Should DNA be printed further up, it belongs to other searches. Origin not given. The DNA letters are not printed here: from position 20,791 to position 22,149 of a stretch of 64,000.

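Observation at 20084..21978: Haem-oxygenase-like di-iron enzyme and DDAH/amidinotransferase-fold enzyme lead a cyanophycin operon: candidate arginine-tailoring module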

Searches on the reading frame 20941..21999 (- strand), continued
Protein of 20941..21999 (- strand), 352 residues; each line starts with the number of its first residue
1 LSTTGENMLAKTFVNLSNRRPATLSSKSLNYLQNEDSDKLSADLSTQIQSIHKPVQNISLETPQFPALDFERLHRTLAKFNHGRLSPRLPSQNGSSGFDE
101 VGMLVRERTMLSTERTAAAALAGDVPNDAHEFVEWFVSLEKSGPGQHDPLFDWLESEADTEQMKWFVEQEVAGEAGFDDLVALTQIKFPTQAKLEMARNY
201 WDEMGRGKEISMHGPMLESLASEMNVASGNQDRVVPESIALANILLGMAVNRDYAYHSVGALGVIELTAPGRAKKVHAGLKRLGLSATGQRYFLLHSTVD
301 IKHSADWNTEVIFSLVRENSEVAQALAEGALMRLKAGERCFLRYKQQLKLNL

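Call 19: find_related_loci(query=A1, collection=genome_contigs, flank=10000)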
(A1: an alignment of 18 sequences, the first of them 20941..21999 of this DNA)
Query A1 (352 aa) in genome_contigs; peptide patterns used: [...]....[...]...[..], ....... (x = any residue, [..] = any of these).
600 stretches matched a pattern (row limit reached: there are more); 588 encode a relative of the query (tblastn E <= 1e-3); the best 80 are kept; 80 distinct loci.
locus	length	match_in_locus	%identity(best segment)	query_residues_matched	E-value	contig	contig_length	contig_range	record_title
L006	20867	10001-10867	55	57-350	4e-104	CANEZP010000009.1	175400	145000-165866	MAG: Bdellovibrionaceae bacterium isolate Jr-03apr18-63 genome assembly, contig: Jr-03apr18-C39, whole genome shotgun se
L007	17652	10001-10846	54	71-351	2e-103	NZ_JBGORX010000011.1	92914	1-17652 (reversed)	Legionella lytica strain DSB2004 contig00011, whole genome shotgun sequence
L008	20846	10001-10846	55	71-352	6e-101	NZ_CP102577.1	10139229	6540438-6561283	Corallococcus exercitus strain SDU142 chromosome, complete genome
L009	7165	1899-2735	55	73-350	2e-100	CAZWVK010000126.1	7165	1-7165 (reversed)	MAG TPA_asm: uncultured Pseudobdellovibrionaceae bacterium isolate SRP304446_co1_112 genome assembly, contig: NODE_7427_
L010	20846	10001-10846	54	71-352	6e-100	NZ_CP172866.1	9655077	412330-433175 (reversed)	Corallococcus coralloides strain KYC2213 chromosome, complete genome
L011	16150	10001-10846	54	71-352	6e-100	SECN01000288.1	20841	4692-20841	MAG: Myxococcaceae bacterium isolate PMG_225 scaffold_14554, whole genome shotgun sequence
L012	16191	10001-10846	54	71-352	2e-99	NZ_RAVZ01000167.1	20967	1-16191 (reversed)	Corallococcus terminator strain CA054A NODE_167_20967_cov_30.8097, whole genome shotgun sequence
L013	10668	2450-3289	55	71-350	3e-99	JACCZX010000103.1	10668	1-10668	MAG: Burkholderiaceae bacterium isolate MGR_bin241 SD2897-2912_k127_7475664, whole genome shotgun sequence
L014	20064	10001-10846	54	71-352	2e-98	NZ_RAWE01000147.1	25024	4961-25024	Corallococcus carmarthensis strain CA043D NODE_147_25024_cov_29.4211_ID_10873, whole genome shotgun sequence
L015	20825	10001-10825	56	73-349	2e-98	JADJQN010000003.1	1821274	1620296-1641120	MAG: Sandaracinaceae bacterium isolate Fred_18-Q3-R57-64_MAXAC.276 tig00001056-10-18270440, whole genome shotgun sequenc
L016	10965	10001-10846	54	71-352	4e-98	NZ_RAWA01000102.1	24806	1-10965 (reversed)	Corallococcus sp. CA053C NODE_102_24806_cov_20.4313, whole genome shotgun sequence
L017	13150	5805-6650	56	73-352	9e-98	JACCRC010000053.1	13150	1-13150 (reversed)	MAG: Deltaproteobacteria bacterium isolate MGR_bin12 SD2897-2912_k127_2822983, whole genome shotgun sequence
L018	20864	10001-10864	53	64-350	1e-97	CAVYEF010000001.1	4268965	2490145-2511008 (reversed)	MAG: uncultured Alphaproteobacteria bacterium isolate MFD01213.bin.1.162 genome assembly, contig: contig_1158, whole gen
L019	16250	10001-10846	53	71-352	4e-97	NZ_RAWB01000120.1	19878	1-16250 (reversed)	Corallococcus llansteffanensis strain CA051B NODE_120_19878_cov_13.8498, whole genome shotgun sequence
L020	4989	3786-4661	50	64-351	2e-97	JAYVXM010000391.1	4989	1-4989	MAG: Bdellovibrionales bacterium isolate GL85_DN_concoct_39 GL85_DN_concoct_39_390, whole genome shotgun sequence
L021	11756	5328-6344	48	20-350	1e-96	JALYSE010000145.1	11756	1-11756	MAG: Fibrobacterota bacterium isolate MDV bin107 SD1456_NODE_1278_length_11756_cov_1.260126, whole genome shotgun sequen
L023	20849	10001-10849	55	66-348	3e-96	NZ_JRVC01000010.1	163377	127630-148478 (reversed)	Novosphingobium subterraneum strain DSM 12447 NJ75_contig000010, whole genome shotgun sequence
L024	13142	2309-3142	54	71-348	9e-96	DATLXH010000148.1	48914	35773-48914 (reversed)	MAG TPA_asm: Thermoanaerobaculia bacterium isolate SMAG_U13241 k141_244832, whole genome shotgun sequence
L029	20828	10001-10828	54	73-348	7e-95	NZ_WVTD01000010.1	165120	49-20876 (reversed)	Novosphingobium silvae strain FGD1 NODE_10_length_165120_cov_35.064663, whole genome shotgun sequence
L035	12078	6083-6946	51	58-350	3e-94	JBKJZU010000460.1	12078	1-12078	MAG: Micropepsaceae bacterium isolate swi_bin.26 k127_8385774, whole genome shotgun sequence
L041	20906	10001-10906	52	54-348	2e-93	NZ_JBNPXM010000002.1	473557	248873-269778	Novosphingobium gossypii strain DSM 29615 Ga0373253_02, whole genome shotgun sequence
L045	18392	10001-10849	59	74-350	2e-108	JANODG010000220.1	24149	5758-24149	MAG: Bdellovibrionales bacterium isolate VAR_17_metabat_18 VAR_17_k141_4367577, whole genome shotgun sequence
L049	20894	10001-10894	52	43-348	3e-93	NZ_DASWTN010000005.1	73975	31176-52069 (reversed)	MAG: Allosphingosinicella sp. isolate SMAG_U3576 k141_267359, whole genome shotgun sequence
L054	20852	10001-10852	52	62-348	1e-92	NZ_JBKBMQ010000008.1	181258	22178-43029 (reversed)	MAG: Allosphingosinicella sp. isolate 21I_069.bin.14 NODE_106_length_181258_cov_9.005112, whole genome shotgun sequence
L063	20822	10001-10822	54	74-348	4e-92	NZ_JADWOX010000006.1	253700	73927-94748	Caulobacter hibisci strain KACC 18849 6, whole genome shotgun sequence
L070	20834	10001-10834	52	73-351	7e-92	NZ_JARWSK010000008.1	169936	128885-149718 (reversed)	Komagataeibacter xylinus strain CGMCC 21569 map unlocalized plasmid p1 N_8_l_169936, whole genome shotgun sequence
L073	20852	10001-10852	53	64-350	7e-92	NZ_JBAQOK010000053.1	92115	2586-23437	MAG: Sphingobium sp. isolate MFD03279_ilm_asm_bin12 k127_121833, whole genome shotgun sequence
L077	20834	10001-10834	53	71-348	4e-97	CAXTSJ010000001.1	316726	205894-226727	MAG TPA_asm: uncultured Hydrocarboniphaga sp. isolate public_SRR11456921_metawrap_bin.16 genome assembly, contig: public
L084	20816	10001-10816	54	77-348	4e-91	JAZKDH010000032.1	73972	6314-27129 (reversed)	MAG: Pseudomonadota bacterium isolate DC_HB_01_SPN181219-bin042 DCHB01SPN_B042_0_000000000032, whole genome shotgun sequ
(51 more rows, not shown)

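Call 23: search_protein_families(library=pfam, proteins=[L018:9030-9992:+, L070:8962-9933:+, L006:8078-9049:-, L045:7943-8971:-, L063:4183-5109:+, L035:5065-6075:+, L021:4292-5245:-], max_evalue=0.01)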
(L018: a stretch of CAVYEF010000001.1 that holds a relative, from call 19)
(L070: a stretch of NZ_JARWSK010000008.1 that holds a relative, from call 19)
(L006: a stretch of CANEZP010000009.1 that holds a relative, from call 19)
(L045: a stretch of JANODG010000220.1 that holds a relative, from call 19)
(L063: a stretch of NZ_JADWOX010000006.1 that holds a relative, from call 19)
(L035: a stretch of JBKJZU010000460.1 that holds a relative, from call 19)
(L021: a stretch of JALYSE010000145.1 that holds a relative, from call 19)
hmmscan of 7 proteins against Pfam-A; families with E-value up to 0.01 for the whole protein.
L018:9030-9992:+ (320 aa): 15 families
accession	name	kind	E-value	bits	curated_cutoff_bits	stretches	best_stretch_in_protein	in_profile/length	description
PF05175.20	MTS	-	2.5e-18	66.7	23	1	136-252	31-138/170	Methyltransferase small domain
PF13847.12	Methyltransf_31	-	7.9e-12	45.5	27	1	138-209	5-81/145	Methyltransferase domain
PF13649.12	Methyltransf_25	-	1.2e-10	42.4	27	1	141-216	2-80/97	Methyltransferase domain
PF08242.18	Methyltransf_12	-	1.6e-08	35.6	30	1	141-209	1-72/98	Methyltransferase domain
PF06325.19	PrmA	-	4.9e-08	33.2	22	1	135-209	160-233/296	Ribosomal protein L11 methyltransferase (PrmA)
PF08241.18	Methyltransf_11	-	2.7e-07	31.6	21.2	1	141-209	1-67/95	Methyltransferase domain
PF01170.24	UPF0020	-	4.1e-06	27.1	22.3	1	163-214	79-133/197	RMKL-like, methyltransferase domain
PF03602.21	Cons_hypoth95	-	1.3e-05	25.3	24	1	138-216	43-127/182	Conserved hypothetical protein 95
PF13489.12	Methyltransf_23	-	2.5e-05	24.5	27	1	123-254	9-118/164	Methyltransferase domain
PF01209.24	Ubie_methyltran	-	0.00011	22.1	20.1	1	134-205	45-119/233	ubiE/COQ5 methyltransferase family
PF10294.15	Methyltransf_16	-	0.00021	21.6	21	1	125-182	35-91/174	Lysine methyltransferase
PF07669.17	Eco57I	-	0.00064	20.3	25.3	1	194-215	69-87/171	Eco57I restriction-modification methylase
PF12847.13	Methyltransf_18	-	0.002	18.6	27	1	138-207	16-87/151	Methyltransferase domain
PF02527.21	GidB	-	0.0023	17.7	27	1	136-208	50-121/184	rRNA small subunit methyltransferase G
PF09445.16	Methyltransf_15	-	0.0069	16.4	22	0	139-211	3-80/165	RNA cap guanine-N2 methyltransferase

L070:8962-9933:+ (323 aa): 10 families
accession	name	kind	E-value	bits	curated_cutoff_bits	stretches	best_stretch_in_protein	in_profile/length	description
PF05175.20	MTS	-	1.3e-17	64.4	23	1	133-260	21-138/170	Methyltransferase small domain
PF13847.12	Methyltransf_31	-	4.8e-09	36.5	27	1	147-218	6-82/145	Methyltransferase domain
PF13649.12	Methyltransf_25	-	6.8e-09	36.7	27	1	149-217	2-71/97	Methyltransferase domain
PF08242.18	Methyltransf_12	-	2.8e-06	28.4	30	1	149-216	1-71/98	Methyltransferase domain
PF08241.18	Methyltransf_11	-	9.5e-06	26.6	21.2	1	149-217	1-67/95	Methyltransferase domain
PF01170.24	UPF0020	-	1.1e-05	25.7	22.3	1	167-221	75-132/197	RMKL-like, methyltransferase domain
PF02475.24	TRM5-TYW2_MTfase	-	9.8e-05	22.8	28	1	148-205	40-98/164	TRM5/TYW2 methyltransferase domain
PF06325.19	PrmA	-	0.00024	21.1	22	1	148-217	165-233/296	Ribosomal protein L11 methyltransferase (PrmA)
PF13489.12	Methyltransf_23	-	0.0011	19.2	27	1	138-217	13-88/164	Methyltransferase domain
PF10294.15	Methyltransf_16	-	0.0064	16.7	21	1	146-192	48-93/174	Lysine methyltransferase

L006:8078-9049:- (323 aa): 9 families
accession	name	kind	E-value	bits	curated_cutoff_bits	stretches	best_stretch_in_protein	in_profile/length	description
PF05175.20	MTS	-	3.6e-15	56.4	23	1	140-260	22-138/170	Methyltransferase small domain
PF13847.12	Methyltransf_31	-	1.3e-07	31.8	27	1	147-217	3-81/145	Methyltransferase domain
PF06325.19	PrmA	-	1.2e-06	28.7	22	1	144-217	158-233/296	Ribosomal protein L11 methyltransferase (PrmA)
PF13649.12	Methyltransf_25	-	6.5e-05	24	27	1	151-205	1-57/97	Methyltransferase domain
PF13489.12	Methyltransf_23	-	0.00036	20.7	27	1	136-185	11-60/164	Methyltransferase domain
PF07669.17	Eco57I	-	0.0011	19.5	25.3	0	210-259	74-131/171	Eco57I restriction-modification methylase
PF08242.18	Methyltransf_12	-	0.0031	18.6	30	1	152-215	1-70/98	Methyltransferase domain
PF10294.15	Methyltransf_16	-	0.0036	17.5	21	1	148-194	47-94/174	Lysine methyltransferase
PF07021.18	MetW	-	0.0041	17.2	21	1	139-172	5-37/193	Methionine biosynthesis protein MetW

L045:7943-8971:- (342 aa): 10 families
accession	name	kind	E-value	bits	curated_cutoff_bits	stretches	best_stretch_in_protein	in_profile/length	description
PF05175.20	MTS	-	2e-19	70.3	23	1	160-281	26-138/170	Methyltransferase small domain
PF13847.12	Methyltransf_31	-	6.2e-12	45.8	27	1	166-281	2-109/145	Methyltransferase domain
PF13649.12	Methyltransf_25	-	4.4e-08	34.1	27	1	171-226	1-57/97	Methyltransferase domain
PF10294.15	Methyltransf_16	-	5e-08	33.3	21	1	168-213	47-93/174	Lysine methyltransferase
PF06325.19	PrmA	-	1.7e-06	28.2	22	1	160-238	154-233/296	Ribosomal protein L11 methyltransferase (PrmA)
PF05958.17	tRNA_U5-meth_tr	-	2.1e-05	24.2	23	1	166-221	196-255/357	tRNA (Uracil-5-)-methyltransferase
PF08242.18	Methyltransf_12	-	0.00012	23.1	30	1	172-237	1-71/98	Methyltransferase domain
PF08241.18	Methyltransf_11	-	0.00014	22.8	21.2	1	172-224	1-51/95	Methyltransferase domain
PF07669.17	Eco57I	-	0.00047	20.7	25.3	1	223-289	69-140/171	Eco57I restriction-modification methylase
PF01209.24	Ubie_methyltran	-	0.0024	17.7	20.1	1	164-223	44-106/233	ubiE/COQ5 methyltransferase family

L063:4183-5109:+ (308 aa): 7 families
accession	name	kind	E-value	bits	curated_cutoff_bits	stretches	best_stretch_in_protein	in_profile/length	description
PF05175.20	MTS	-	2.9e-13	50.3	23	1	126-207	30-112/170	Methyltransferase small domain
PF13847.12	Methyltransf_31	-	1.5e-07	31.7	27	1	131-200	6-81/145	Methyltransferase domain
PF13649.12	Methyltransf_25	-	1.2e-06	29.5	27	1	132-199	1-70/97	Methyltransferase domain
PF01170.24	UPF0020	-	0.0003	21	22.3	1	155-203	79-131/197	RMKL-like, methyltransferase domain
PF06325.19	PrmA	-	0.0003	20.8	22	1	130-200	163-233/296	Ribosomal protein L11 methyltransferase (PrmA)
PF10294.15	Methyltransf_16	-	0.0015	18.8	21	1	128-174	46-91/174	Lysine methyltransferase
PF08241.18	Methyltransf_11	-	0.0018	19.3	21.2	1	133-200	1-67/95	Methyltransferase domain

L035:5065-6075:+ (336 aa): 5 families
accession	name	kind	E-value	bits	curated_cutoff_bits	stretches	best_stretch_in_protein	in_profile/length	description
PF05175.20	MTS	-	3.5e-14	53.3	23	1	148-262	34-138/170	Methyltransferase small domain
PF06325.19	PrmA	-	3.7e-06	27.1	22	1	147-219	163-233/296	Ribosomal protein L11 methyltransferase (PrmA)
PF13649.12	Methyltransf_25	-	0.00018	22.6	27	1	149-218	1-70/97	Methyltransferase domain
PF13847.12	Methyltransf_31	-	0.0038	17.3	27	1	147-219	5-81/145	Methyltransferase domain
PF08242.18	Methyltransf_12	-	0.0044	18.2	30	0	150-219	1-72/98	Methyltransferase domain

L021:4292-5245:- (317 aa): 10 families
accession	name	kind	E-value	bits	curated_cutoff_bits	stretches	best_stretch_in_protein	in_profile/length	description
PF05175.20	MTS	-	2.6e-14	53.7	23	1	127-218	26-113/170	Methyltransferase small domain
PF13847.12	Methyltransf_31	-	2.8e-09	37.2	27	1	138-211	6-82/145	Methyltransferase domain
PF13649.12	Methyltransf_25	-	1.5e-06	29.3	27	1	139-210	1-71/97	Methyltransferase domain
PF08242.18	Methyltransf_12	-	1.1e-05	26.5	30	1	140-210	1-72/98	Methyltransferase domain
PF13489.12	Methyltransf_23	-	0.00093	19.4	27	1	118-209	7-87/164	Methyltransferase domain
PF02384.22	N6_Mtase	-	0.001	18.9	20.4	1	137-217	47-140/311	N-6 DNA Methylase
PF08241.18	Methyltransf_11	-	0.0014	19.6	21.2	0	140-210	1-67/95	Methyltransferase domain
PF01170.24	UPF0020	-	0.0017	18.5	22.3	1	164-215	79-133/197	RMKL-like, methyltransferase domain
PF06325.19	PrmA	-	0.003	17.5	22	1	135-210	161-233/296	Ribosomal protein L11 methyltransferase (PrmA)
PF07669.17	Eco57I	-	0.0031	18.1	25.3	1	199-252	70-131/171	Eco57I restriction-modification methylase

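Call 27: search_solved_structures(query=A1, max_evalue=1, show_alignments=0)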
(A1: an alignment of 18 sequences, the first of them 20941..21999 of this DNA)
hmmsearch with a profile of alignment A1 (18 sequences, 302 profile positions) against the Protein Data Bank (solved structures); distinct sequences matched with E-value up to 1: 9.
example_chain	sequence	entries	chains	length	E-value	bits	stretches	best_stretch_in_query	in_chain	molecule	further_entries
9n1a_A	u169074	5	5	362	1.2e-46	163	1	54-298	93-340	HrmI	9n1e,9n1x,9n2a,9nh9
3bjd_A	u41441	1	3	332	0.00019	24.3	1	144-249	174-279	Putative 3-oxoacyl-(acyl-carrier-protein) synthase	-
8w1q_A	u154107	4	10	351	0.00022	24.2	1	144-249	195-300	Pyrroloquinoline quinone (Coenzyme PQQ) biosynthesis protein C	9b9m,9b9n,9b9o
6m9r_A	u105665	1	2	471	0.012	18.4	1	150-270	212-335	SznF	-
6m9s_A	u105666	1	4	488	0.013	18.3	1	150-270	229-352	SznF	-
6vzy_A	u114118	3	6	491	0.013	18.3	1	150-270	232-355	Cupin domain-containing diiron protein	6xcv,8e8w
7twa_A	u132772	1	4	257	0.094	15.5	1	207-267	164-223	4-chloro-allylglycine synthase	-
9pj4_A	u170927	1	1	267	0.52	13.1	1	190-257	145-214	4-aminobenzoate synthase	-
9pfx_A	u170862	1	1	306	0.73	12.6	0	137-255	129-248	PbrRohS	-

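Call 29: find_encoding_contigs(protein=P0005, flank=9000, max_places=1)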
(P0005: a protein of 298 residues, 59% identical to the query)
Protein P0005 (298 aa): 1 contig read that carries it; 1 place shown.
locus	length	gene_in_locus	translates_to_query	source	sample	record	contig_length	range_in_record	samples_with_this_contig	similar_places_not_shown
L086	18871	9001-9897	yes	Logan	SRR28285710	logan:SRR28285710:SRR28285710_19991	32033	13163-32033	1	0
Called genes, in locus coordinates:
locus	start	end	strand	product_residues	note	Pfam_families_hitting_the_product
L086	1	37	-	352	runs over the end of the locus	PF02518:HATPase_c (weak), PF14213:DUF4325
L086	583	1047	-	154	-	PF13499:EF-hand_7 (faint), PF00036:EF-hand_1 (faint), PF13202:EF-hand_5 (faint), PF13405:EF-hand_6 (faint)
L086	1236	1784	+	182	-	-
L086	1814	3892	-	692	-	-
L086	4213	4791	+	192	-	PF08818:DUF1801, PF13376:OmdA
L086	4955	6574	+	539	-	PF00015:MCPsignal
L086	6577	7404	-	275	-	PF00881:Nitroreductase, PF14512:TM1586_NiRdase (faint)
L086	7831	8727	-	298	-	PF19420:DDAH_eukar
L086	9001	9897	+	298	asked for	PF14518:Haem_oxygenas_2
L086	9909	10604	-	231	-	-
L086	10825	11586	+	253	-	-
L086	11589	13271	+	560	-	PF00082:Peptidase_S8, PF01483:P_proprotein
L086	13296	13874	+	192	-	PF07883:Cupin_2 (weak)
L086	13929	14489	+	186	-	PF03352:Adenine_glyco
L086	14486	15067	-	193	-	PF06736:TMEM175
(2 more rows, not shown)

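Call 30: find_encoding_contigs(protein=P0007, flank=9000, max_places=1)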
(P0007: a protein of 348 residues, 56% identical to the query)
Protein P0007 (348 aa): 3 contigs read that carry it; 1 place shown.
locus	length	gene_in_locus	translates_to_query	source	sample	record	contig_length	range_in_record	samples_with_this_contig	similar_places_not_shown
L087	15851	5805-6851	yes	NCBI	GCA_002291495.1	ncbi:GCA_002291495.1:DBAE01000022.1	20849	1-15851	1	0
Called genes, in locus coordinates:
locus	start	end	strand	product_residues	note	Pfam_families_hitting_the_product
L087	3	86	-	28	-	?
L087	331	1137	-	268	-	-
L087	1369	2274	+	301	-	-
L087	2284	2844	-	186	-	-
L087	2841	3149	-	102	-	-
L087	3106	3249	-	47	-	-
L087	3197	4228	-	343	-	PF01073:3Beta_HSD, PF01370:Epimerase, PF02719:Polysacc_synt_2, PF04321:RmlD_sub_bind, PF05368:NmrA (faint), PF07993:NAD_binding_4 (weak), PF16363:GDP_Man_Dehyd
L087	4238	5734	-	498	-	PF13091:PLDc_2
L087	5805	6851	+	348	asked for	PF14518:Haem_oxygenas_2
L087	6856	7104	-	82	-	-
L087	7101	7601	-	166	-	-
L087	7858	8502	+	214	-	-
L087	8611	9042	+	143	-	-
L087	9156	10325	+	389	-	-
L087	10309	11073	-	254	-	-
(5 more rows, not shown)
